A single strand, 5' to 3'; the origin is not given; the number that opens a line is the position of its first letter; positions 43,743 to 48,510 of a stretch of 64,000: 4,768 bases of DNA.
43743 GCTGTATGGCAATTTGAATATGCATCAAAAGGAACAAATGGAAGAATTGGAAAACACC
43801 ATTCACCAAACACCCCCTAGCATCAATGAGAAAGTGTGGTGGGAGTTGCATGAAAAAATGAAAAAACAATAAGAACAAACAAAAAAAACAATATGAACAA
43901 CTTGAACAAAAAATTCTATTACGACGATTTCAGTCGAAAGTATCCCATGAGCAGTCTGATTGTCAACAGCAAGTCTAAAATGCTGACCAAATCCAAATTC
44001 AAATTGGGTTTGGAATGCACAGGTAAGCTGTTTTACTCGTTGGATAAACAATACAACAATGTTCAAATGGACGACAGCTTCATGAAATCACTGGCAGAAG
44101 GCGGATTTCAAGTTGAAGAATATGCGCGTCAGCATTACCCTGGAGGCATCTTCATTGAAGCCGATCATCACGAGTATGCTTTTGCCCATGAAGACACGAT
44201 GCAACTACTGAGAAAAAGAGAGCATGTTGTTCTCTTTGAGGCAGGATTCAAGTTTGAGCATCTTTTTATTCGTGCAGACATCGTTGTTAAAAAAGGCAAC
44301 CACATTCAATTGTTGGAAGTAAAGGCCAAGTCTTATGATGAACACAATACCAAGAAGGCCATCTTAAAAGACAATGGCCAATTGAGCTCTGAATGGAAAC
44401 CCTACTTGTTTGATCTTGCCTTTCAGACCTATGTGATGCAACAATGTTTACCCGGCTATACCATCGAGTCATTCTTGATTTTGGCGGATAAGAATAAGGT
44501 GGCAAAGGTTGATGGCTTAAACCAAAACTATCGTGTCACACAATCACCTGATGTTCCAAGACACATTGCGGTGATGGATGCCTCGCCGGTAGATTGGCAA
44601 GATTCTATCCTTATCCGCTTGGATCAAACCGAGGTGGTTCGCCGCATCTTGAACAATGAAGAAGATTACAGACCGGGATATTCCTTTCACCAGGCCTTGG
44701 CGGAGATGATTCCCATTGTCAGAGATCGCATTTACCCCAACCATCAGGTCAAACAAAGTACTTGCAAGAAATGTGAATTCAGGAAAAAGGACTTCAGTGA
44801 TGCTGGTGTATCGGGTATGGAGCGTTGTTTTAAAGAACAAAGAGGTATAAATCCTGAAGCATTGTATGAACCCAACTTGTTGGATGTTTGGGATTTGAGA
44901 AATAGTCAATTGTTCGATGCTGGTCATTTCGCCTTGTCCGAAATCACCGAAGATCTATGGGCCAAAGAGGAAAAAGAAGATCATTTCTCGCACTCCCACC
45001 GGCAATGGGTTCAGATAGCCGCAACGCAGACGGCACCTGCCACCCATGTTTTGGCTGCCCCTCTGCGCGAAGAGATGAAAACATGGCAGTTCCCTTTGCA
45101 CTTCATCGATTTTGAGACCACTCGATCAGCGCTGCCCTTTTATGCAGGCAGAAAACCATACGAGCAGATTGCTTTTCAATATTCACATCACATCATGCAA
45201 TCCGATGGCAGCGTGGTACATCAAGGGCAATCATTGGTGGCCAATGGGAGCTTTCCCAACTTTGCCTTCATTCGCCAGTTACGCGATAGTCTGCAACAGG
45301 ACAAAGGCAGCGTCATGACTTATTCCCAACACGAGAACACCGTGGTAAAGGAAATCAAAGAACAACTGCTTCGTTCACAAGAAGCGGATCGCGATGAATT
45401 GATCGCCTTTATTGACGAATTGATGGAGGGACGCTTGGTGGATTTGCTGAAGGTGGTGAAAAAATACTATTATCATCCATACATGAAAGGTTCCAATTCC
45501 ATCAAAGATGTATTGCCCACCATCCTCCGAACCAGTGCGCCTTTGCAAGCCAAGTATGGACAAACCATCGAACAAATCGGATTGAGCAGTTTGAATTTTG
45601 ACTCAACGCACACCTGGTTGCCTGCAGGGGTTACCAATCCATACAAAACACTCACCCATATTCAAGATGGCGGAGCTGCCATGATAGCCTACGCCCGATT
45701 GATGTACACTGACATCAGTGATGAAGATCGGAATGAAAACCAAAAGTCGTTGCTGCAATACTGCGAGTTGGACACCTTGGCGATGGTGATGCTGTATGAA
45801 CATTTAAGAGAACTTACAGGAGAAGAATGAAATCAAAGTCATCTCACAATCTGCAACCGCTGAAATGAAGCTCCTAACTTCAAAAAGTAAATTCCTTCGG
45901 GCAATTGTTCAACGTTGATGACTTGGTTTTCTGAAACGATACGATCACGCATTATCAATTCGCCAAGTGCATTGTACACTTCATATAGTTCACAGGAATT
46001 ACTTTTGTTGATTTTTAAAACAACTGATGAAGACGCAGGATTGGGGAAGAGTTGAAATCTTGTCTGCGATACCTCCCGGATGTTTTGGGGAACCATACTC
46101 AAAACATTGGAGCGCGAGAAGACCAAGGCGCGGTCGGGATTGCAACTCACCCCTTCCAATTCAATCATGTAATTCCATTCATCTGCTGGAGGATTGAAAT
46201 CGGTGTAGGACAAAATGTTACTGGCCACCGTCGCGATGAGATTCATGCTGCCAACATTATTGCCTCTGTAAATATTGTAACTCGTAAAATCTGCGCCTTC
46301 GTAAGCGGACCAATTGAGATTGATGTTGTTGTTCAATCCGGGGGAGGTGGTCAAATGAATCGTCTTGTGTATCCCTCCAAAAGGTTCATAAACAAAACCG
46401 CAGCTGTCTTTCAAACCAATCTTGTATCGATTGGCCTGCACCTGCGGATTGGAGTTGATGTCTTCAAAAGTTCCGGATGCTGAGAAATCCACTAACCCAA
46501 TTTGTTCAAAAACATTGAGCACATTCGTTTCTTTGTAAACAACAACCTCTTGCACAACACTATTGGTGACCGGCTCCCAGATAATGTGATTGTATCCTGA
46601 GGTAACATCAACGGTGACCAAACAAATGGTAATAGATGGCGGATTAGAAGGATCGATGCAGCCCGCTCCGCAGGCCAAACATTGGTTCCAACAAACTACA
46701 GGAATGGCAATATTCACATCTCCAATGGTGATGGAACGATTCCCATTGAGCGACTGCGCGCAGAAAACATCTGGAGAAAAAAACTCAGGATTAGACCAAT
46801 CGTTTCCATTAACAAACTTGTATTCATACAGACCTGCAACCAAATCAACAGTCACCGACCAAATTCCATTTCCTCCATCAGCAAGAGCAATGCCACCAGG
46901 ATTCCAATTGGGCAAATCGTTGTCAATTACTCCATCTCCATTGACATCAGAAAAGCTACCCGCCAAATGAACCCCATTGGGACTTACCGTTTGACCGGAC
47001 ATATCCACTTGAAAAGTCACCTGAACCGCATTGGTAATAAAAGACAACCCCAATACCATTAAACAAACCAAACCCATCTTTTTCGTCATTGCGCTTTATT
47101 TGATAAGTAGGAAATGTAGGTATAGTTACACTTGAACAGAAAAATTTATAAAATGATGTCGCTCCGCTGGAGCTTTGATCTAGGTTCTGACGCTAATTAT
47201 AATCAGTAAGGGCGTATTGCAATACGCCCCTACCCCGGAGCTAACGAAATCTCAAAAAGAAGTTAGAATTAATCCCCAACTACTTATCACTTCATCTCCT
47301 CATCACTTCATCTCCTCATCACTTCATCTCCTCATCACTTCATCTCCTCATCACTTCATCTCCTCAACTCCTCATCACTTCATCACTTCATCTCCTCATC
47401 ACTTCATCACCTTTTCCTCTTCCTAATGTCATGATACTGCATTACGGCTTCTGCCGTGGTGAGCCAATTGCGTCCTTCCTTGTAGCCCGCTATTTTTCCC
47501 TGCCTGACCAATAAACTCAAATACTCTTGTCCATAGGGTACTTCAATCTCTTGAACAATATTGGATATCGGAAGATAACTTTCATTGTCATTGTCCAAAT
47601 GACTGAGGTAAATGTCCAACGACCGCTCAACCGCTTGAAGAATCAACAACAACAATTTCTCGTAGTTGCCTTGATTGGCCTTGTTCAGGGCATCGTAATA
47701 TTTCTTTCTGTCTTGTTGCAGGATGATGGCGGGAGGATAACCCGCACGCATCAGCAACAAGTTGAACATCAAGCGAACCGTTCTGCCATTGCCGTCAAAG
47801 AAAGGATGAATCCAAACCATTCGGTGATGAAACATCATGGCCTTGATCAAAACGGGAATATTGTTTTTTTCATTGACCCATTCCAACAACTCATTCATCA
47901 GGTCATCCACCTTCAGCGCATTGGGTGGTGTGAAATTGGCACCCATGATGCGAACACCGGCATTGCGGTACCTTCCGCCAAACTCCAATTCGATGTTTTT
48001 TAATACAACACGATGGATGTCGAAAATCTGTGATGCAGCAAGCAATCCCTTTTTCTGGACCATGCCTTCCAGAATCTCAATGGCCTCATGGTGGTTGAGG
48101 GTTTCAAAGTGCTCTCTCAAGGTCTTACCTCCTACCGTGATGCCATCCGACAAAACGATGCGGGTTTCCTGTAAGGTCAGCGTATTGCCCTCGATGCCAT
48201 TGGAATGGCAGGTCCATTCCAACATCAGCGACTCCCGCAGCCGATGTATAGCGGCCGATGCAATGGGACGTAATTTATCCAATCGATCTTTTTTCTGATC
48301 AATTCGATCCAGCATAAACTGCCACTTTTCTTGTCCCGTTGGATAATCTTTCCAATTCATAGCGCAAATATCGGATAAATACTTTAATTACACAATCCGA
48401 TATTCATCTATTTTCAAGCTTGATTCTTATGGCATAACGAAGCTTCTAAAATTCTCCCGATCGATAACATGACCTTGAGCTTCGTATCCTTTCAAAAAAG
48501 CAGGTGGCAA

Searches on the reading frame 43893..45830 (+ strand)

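Call 39: search_protein_families(library=pfam, proteins=[window:43893-45830:+], max_evalue=0.001)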
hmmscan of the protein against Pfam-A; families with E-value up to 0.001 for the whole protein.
window:43893-45830:+ (645 aa): 1 family
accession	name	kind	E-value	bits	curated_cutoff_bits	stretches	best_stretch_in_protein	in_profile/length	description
PF11074.14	DUF2779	-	1.8e-27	96.5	23.3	1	403-536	1-126/126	Domain of unknown function(DUF2779)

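Call 52: search_protein_families(library=phrogs, proteins=[window:43893-45830:+], max_evalue=0.01)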
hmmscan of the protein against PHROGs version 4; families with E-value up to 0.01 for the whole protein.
window:43893-45830:+ (645 aa): 0 families

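Call 90: search_protein_families(library=padloc, proteins=[window:43893-45830:+], max_evalue=0.001)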
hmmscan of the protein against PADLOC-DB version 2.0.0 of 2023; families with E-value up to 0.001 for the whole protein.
window:43893-45830:+ (645 aa): 1 family
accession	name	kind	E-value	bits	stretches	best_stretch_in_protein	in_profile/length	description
PDLC01447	Cas4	-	6.6e-05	21.4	0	104-298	46-155/161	"CAS-I,CAS-II,CAS-III,CAS-IV,CAS-V,CAS-VI; acquisition_associated"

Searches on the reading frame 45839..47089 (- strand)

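Call 39: search_protein_families(library=pfam, proteins=[window:45839-47089:-], max_evalue=0.001)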
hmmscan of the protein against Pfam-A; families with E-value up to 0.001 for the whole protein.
window:45839-47089:- (416 aa): 3 families
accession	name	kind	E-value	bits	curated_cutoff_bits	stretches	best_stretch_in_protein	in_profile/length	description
PF18962.6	Por_Secre_tail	-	6.5e-11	42.8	27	1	347-407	1-64/75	Secretion system C-terminal sorting domain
PF22058.2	X25_BaPul_like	-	0.00017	22.1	27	1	61-99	17-57/87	Pullulanase X25 domain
PF21910.2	GH85_C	-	0.0003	21.6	27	0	251-298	14-59/95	GH85 endohexosaminidases, C-terminal domain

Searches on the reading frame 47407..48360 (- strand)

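Call 76: search_protein_families(library=pfam, proteins=[window:47407-48360:-], max_evalue=0.1)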
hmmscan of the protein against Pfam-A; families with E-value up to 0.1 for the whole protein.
window:47407-48360:- (317 aa): 1 family
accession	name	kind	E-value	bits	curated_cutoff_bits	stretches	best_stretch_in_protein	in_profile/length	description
PF02661.23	Fic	-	1.5e-21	77.4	24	1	109-203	4-93/93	Fic/DOC family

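Call 90: search_protein_families(library=padloc, proteins=[window:47407-48360:-], max_evalue=0.001)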
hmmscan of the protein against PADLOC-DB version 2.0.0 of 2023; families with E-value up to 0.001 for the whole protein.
window:47407-48360:- (317 aa): 9 families
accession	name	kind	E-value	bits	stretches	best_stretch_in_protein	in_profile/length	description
PDLC03963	SoFic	-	8.6e-38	128.6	1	16-272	25-288/361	-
PDLC04840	PDC-S04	-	2e-31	107.5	1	45-237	11-208/227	-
PDLC04837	PDC-S04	-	4e-27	93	1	41-240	21-220/234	-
PDLC04836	PDC-S04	-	2e-26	90.7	1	47-245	27-228/244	-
PDLC04839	PDC-S04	-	9.9e-22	75.6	1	85-245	37-203/205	-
PDLC04966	PDC-S24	-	2.2e-14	51.2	1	109-211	234-344/497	-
PDLC04838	PDC-S04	-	2.4e-14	51.6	1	85-246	43-204/209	-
PDLC04842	PDC-S04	-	5.6e-06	24.2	1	83-244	17-170/202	-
PDLC04841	PDC-S04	-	1.1e-05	23.2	1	114-246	147-270/292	-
